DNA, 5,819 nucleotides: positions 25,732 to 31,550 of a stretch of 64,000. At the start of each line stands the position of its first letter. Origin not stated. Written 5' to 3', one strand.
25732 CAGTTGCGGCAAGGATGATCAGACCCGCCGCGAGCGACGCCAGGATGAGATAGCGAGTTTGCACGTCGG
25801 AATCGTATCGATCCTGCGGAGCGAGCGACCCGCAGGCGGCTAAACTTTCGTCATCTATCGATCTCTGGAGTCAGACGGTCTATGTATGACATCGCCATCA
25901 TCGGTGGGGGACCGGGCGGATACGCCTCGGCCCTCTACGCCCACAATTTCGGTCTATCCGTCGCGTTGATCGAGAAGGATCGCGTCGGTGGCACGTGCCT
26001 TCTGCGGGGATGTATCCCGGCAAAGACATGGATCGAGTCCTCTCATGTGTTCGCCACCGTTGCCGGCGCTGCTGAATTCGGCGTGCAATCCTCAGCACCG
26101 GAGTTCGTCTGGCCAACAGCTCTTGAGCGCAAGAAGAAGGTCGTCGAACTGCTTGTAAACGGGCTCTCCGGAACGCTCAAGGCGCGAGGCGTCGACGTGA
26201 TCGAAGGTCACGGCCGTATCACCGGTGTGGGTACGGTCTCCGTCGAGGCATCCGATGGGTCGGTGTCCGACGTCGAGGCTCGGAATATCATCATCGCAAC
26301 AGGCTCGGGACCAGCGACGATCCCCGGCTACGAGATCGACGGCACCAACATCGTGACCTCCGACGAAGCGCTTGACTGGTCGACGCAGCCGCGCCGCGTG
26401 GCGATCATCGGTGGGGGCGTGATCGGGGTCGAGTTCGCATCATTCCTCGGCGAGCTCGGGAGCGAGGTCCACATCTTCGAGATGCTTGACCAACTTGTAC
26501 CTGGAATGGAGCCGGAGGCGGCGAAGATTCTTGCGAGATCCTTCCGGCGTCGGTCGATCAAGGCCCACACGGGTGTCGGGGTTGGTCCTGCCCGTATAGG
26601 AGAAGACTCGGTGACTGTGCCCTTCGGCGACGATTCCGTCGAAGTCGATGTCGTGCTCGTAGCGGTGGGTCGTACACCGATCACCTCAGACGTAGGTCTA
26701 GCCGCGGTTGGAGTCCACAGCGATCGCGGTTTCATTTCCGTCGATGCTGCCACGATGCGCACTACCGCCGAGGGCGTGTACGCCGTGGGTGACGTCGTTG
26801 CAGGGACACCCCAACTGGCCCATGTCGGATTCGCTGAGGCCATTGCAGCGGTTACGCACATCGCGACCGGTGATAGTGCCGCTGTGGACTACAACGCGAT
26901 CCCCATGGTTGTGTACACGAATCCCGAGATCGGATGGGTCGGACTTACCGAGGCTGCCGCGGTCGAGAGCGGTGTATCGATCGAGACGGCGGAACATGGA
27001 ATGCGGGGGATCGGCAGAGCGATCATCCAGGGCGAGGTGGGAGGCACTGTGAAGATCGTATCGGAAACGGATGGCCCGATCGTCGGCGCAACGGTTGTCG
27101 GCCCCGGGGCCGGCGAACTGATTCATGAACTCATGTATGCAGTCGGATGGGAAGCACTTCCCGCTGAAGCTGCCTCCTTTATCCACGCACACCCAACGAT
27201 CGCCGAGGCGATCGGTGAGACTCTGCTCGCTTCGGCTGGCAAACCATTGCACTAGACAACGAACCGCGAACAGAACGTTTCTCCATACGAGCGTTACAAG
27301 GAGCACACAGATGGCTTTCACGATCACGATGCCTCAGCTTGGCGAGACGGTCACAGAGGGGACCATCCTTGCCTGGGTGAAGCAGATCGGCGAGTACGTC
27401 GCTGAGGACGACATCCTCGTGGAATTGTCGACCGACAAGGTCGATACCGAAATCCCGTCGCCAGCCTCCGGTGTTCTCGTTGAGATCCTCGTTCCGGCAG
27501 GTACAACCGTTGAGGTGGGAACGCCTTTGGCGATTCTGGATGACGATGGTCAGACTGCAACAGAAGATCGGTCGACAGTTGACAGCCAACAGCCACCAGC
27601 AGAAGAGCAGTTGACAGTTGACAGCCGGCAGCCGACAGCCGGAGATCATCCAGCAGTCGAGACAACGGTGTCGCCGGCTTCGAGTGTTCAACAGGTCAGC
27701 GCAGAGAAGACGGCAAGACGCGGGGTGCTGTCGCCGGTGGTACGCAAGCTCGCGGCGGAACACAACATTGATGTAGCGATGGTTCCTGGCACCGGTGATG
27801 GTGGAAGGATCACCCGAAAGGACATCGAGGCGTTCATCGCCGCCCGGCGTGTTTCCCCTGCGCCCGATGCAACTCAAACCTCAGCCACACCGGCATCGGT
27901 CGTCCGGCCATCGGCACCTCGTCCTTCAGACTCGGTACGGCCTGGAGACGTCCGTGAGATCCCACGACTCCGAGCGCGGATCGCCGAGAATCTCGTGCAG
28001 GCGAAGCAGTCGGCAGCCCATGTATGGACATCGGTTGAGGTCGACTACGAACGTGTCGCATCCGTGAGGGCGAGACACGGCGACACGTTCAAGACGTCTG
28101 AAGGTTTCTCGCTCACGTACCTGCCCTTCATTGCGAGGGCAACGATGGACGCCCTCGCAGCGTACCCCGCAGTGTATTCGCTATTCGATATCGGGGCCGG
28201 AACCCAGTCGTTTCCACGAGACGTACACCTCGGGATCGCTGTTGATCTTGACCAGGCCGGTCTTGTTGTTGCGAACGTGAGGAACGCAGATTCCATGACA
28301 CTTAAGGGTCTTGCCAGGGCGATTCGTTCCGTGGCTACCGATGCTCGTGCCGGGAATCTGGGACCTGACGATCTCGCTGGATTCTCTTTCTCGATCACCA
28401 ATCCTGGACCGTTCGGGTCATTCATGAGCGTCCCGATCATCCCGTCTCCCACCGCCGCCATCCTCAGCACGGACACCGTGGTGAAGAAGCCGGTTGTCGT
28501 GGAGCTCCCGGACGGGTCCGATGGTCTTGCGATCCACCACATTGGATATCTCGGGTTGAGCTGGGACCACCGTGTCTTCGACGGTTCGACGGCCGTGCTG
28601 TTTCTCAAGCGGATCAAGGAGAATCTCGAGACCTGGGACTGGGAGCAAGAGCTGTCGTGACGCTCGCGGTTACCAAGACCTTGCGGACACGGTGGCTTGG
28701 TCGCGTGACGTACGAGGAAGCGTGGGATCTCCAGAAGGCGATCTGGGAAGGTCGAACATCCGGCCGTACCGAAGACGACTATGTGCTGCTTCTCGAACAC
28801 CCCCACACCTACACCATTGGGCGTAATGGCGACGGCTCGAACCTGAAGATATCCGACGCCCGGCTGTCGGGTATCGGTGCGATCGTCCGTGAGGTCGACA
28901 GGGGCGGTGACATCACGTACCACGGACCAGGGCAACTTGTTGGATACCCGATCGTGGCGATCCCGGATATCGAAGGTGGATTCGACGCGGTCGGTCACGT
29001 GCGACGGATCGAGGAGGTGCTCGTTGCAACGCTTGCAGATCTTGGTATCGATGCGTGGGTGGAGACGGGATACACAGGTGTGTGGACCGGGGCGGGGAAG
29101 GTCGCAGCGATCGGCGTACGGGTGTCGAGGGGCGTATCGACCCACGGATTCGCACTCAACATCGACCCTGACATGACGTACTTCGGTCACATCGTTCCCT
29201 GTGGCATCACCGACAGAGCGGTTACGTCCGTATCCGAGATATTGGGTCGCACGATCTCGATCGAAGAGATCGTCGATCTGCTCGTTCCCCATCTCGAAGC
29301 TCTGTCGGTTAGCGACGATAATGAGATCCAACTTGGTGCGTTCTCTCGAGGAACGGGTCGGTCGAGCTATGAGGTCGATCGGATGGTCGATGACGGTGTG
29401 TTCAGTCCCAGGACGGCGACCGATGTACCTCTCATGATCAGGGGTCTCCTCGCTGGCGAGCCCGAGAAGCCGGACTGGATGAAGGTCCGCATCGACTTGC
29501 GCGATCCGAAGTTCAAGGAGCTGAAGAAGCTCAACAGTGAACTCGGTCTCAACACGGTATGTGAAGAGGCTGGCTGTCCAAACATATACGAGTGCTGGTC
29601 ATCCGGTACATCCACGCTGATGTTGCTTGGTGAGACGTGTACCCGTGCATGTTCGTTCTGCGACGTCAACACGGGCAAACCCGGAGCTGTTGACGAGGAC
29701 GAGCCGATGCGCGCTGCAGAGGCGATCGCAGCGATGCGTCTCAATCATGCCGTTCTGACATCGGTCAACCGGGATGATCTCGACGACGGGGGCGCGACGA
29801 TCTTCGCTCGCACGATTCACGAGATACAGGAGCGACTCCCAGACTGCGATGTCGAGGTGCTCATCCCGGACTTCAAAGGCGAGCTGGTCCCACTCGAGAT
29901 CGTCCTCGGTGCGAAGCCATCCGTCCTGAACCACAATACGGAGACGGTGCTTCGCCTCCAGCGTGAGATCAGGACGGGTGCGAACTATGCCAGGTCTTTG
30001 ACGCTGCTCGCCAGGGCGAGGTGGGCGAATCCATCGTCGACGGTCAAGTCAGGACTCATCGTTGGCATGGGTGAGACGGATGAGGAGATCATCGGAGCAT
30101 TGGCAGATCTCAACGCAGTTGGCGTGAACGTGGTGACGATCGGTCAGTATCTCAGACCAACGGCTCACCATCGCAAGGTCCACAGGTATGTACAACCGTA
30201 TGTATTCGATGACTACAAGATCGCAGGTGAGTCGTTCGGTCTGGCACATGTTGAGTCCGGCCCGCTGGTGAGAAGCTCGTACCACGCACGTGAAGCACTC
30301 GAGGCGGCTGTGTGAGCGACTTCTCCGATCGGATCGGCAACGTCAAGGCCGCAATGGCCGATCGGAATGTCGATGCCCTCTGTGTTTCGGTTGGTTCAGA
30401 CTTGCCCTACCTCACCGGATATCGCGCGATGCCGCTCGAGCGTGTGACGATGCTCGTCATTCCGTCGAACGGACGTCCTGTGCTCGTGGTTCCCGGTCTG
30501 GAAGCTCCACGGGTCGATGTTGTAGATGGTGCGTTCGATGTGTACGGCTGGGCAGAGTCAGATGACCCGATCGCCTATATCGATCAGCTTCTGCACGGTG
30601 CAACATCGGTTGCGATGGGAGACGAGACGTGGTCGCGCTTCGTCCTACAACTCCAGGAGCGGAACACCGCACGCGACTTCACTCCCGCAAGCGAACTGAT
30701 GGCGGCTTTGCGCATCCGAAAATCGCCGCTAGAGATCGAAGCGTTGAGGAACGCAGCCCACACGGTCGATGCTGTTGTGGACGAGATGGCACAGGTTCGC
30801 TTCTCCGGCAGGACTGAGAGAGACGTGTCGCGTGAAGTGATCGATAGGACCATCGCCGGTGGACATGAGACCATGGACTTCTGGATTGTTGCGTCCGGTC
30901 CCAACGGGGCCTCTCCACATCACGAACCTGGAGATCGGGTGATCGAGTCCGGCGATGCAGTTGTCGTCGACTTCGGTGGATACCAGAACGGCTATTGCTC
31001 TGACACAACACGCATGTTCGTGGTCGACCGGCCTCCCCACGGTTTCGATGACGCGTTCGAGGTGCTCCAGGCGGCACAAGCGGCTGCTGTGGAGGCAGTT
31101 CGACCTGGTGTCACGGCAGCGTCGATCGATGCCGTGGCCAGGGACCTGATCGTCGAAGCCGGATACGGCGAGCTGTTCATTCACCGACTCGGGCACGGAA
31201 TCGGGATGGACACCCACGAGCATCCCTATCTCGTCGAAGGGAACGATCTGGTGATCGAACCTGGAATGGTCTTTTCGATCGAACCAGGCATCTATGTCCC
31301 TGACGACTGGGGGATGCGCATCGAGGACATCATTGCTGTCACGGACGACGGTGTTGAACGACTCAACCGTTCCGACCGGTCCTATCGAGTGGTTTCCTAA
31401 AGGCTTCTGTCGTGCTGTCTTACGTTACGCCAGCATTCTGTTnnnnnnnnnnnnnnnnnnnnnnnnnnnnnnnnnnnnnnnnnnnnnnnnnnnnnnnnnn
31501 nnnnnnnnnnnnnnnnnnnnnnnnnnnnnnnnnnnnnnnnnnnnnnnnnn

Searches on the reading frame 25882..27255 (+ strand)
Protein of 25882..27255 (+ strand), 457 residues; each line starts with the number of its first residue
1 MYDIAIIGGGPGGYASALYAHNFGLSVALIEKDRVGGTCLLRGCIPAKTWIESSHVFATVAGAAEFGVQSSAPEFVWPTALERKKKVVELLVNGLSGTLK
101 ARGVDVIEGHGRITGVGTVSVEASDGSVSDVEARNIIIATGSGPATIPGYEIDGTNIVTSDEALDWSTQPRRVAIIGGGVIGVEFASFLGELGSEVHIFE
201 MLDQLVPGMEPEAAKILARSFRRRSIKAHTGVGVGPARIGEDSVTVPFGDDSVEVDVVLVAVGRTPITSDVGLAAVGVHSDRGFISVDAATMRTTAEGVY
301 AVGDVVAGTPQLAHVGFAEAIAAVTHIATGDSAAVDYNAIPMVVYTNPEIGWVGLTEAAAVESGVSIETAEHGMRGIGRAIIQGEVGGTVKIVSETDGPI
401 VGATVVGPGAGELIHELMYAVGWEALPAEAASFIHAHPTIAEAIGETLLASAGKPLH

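Call 52: search_protein_families(library=pfam, proteins=[window:25882-27255:+], max_evalue=0.00001)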
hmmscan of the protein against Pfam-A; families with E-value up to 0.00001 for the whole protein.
window:25882-27255:+ (457 aa): 8 families
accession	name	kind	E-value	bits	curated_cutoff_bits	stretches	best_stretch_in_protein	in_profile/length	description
PF07992.20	Pyr_redox_2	-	4.7e-61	207.2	26.1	1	2-320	1-291/291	Pyridine nucleotide-disulphide oxidoreductase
PF02852.28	Pyr_redox_dim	-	1.5e-27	96.4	25.3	1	340-446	1-108/110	Pyridine nucleotide-disulphide oxidoreductase, dimerisation domain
PF00070.33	Pyr_redox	-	2.7e-20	73.1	22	1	172-238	1-67/82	Pyridine nucleotide-disulphide oxidoreductase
PF13738.12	Pyr_redox_3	-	3.9e-15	56.3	30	1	129-303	121-305/305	Pyridine nucleotide-disulphide oxidoreductase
PF01266.30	DAO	-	4e-09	36.9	27.9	0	3-38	1-38/353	FAD dependent oxidoreductase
PF13450.12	NAD_binding_8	-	7.3e-07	29.8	21.9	0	6-39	1-35/68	NAD(P)-binding Rossmann-like domain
PF01494.25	FAD_binding_3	-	3.6e-06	26.9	22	0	2-34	2-34/349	FAD binding domain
PF12831.13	FAD_oxidored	-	4.1e-06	26.8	27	1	3-143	1-147/416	FAD dependent oxidoreductase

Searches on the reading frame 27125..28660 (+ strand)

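Call 52: search_protein_families(library=pfam, proteins=[window:27125-28660:+], max_evalue=0.00001)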
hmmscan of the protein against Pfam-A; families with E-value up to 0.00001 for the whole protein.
window:27125-28660:+ (511 aa): 3 families
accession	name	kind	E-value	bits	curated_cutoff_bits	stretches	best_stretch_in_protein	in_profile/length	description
PF00198.28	2-oxoacid_dh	-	1.1e-54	185.8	23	1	278-504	8-227/232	2-oxoacid dehydrogenases acyltransferase (catalytic domain)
PF00364.28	Biotin_lipoyl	-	4.8e-22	78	22.1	1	66-138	2-73/73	Biotin-requiring enzyme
PF02817.22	E3_binding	-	5.2e-14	52.6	23.7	1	202-235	3-36/36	e3 binding domain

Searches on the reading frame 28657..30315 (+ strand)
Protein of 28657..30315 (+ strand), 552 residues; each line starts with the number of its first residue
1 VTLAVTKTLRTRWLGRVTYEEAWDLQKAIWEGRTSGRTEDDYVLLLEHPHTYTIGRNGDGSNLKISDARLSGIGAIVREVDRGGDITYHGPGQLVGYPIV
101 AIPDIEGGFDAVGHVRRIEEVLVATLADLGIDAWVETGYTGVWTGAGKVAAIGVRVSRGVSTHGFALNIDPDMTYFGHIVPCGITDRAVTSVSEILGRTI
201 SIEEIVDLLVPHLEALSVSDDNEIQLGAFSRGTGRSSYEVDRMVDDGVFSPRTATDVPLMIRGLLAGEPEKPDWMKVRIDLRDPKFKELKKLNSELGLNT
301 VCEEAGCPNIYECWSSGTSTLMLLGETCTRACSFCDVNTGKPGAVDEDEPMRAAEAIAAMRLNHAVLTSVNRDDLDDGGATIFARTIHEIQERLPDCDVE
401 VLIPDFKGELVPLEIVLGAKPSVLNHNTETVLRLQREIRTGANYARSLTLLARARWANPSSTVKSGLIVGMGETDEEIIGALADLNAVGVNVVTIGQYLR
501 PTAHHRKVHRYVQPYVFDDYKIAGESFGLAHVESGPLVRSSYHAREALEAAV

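Call 52: search_protein_families(library=pfam, proteins=[window:28657-30315:+], max_evalue=0.00001)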
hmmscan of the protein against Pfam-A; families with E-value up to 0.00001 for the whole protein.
window:28657-30315:+ (552 aa): 2 families
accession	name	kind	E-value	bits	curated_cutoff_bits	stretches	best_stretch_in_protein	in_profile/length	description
PF21948.1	LplA-B_cat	-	3.3e-44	151.7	27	1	19-213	2-199/200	Lipoyl protein ligase A/B catalytic domain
PF04055.27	Radical_SAM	-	9e-14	52.4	29.5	1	324-483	3-164/166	Radical SAM superfamily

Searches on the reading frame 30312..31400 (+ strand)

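Call 52: search_protein_families(library=pfam, proteins=[window:30312-31400:+], max_evalue=0.00001)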
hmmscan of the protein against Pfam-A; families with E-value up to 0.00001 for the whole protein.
window:30312-31400:+ (362 aa): 2 families
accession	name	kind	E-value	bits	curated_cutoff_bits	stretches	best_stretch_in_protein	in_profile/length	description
PF00557.29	Peptidase_M24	-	3.2e-61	207.2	23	1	143-345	1-208/208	Metallopeptidase family M24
PF01321.24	Creatinase_N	-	1.3e-15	58.5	22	1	7-135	1-127/128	Creatinase/Prolidase N-terminal domain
